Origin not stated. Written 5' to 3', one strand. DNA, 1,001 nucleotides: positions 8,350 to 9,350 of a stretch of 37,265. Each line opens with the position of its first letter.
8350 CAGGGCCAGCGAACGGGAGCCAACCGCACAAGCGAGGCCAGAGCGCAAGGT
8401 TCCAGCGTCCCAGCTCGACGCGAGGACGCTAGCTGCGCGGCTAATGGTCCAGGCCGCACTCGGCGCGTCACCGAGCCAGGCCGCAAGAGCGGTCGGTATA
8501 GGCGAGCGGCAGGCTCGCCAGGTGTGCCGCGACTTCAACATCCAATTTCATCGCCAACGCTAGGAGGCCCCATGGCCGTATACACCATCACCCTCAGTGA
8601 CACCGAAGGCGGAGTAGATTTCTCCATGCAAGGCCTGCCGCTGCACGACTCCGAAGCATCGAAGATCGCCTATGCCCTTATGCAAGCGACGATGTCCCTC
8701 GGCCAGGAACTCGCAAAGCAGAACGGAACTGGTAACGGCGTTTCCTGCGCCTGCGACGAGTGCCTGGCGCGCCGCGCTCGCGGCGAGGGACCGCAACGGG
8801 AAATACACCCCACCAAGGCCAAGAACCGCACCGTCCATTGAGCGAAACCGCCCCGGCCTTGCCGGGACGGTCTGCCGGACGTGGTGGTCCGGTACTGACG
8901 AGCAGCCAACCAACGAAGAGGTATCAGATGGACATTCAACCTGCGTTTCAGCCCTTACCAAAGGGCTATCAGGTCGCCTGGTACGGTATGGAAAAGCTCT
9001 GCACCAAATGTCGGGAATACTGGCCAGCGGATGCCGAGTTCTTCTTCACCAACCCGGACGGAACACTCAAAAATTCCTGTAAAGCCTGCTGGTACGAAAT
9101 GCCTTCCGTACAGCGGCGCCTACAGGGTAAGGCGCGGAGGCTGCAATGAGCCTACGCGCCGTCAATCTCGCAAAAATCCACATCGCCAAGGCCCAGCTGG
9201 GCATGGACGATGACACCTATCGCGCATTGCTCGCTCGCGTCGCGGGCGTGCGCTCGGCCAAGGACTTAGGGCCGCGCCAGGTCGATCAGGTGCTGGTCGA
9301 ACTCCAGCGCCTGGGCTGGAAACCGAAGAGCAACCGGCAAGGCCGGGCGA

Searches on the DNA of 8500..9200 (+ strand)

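Call 43: search_rna_families(source=window, start=8750, end=9000, threshold=gathering, show_alignments=1)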
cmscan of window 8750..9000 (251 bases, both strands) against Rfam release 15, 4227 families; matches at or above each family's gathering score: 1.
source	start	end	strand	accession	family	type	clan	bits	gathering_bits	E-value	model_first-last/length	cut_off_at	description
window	8840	8911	+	RF02276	Hammerhead_II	Gene; ribozyme;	CL00010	67.3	37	3.2e-14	1-66/66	no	Hammerhead ribozyme (type II)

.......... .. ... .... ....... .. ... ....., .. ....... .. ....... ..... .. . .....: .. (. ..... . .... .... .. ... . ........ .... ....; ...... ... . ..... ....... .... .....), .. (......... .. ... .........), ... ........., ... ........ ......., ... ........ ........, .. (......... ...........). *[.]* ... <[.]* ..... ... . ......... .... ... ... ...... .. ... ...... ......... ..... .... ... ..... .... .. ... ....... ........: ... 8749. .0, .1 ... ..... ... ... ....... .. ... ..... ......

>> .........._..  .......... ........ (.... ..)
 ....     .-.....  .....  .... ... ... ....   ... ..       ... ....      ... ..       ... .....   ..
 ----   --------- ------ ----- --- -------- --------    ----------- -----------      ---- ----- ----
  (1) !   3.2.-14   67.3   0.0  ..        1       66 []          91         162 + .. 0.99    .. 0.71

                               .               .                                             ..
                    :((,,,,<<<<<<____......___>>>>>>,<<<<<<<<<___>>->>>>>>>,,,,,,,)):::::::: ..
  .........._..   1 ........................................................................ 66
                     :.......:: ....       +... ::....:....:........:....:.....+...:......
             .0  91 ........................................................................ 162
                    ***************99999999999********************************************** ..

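Call 44: search_dna_similar(query=window:8500-9200:+, collection=phages, mode=near, max_rows=10)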
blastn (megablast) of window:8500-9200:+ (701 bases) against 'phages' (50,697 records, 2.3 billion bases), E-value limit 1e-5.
Records with a match: 119; places in all: 145; records where one place covers at least 80% of the query: 14.
Best place of each record, by identity: >=99% 2; 95-99% 41; 90-95% 57; 80-90% 19.
By first word of the organism name: Pseudomonas 118; Bacteriophage 1.
By host as written in the record: Pseudomonas aeruginosa 35; Pseudomonas aeruginosa PA14 31; - 30; Pseudomonas aeruginosa clinical isolate 2; Pseudomonas aeruginosa YMC12/01/R24 2; Pseudomonas aeruginosa PAS429 2; Pseudomonas aeruginosa YMC12/01/R960 2; Pseudomonas aeruginosa Ps33 2; and 13 more.
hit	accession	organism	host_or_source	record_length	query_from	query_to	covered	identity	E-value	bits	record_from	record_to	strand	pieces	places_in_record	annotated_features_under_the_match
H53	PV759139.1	Pseudomonas phage vB_Pae_LMQSRe25-1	Pseudomonas aeruginosa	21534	1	701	100%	100.0%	0e+0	1295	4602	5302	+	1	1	hypothetical protein (x4)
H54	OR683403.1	Pseudomonas phage Gregale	Pseudomonas aeruginosa F002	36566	1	701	100%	99.0%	0e+0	1256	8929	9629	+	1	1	hypothetical protein (x3) | regulatory protein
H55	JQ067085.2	Pseudomonas phage PaMx73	Pseudomonas aeruginosa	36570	2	699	100%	98.6%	0e+0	1234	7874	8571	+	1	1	hypothetical protein (x2) | GemA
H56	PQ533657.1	Pseudomonas phage Frizzy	Pseudomonas aeruginosa PA14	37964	2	699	100%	98.0%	0e+0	1212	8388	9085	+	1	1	hypothetical protein (x4)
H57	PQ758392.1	Pseudomonas phage PA38/1329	Pseudomonas aeruginosa 147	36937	2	699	100%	96.7%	0e+0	1162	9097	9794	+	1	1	hypothetical protein (x4)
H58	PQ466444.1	Pseudomonas phage VAC1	Pseudomonas aeruginosa PA14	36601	2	699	100%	96.7%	0e+0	1162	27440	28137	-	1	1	hypothetical protein (x4)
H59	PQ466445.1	Pseudomonas phage VAC3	Pseudomonas aeruginosa PA14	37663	2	699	100%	96.7%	0e+0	1162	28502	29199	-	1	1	hypothetical protein (x4)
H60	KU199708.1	Pseudomonas phage JBD69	Pseudomonas aeruginosa PA14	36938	2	699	100%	96.7%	0e+0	1162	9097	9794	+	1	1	hypothetical protein (x4)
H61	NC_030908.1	Pseudomonas phage JBD69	Pseudomonas aeruginosa PA14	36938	2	699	100%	96.7%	0e+0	1162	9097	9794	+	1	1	hypothetical protein (x3) | regulatory protein GemA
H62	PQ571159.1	Pseudomonas phage Forsyth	Pseudomonas aeruginosa PA14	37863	2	699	100%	96.7%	0e+0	1162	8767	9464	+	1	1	hypothetical protein (x4)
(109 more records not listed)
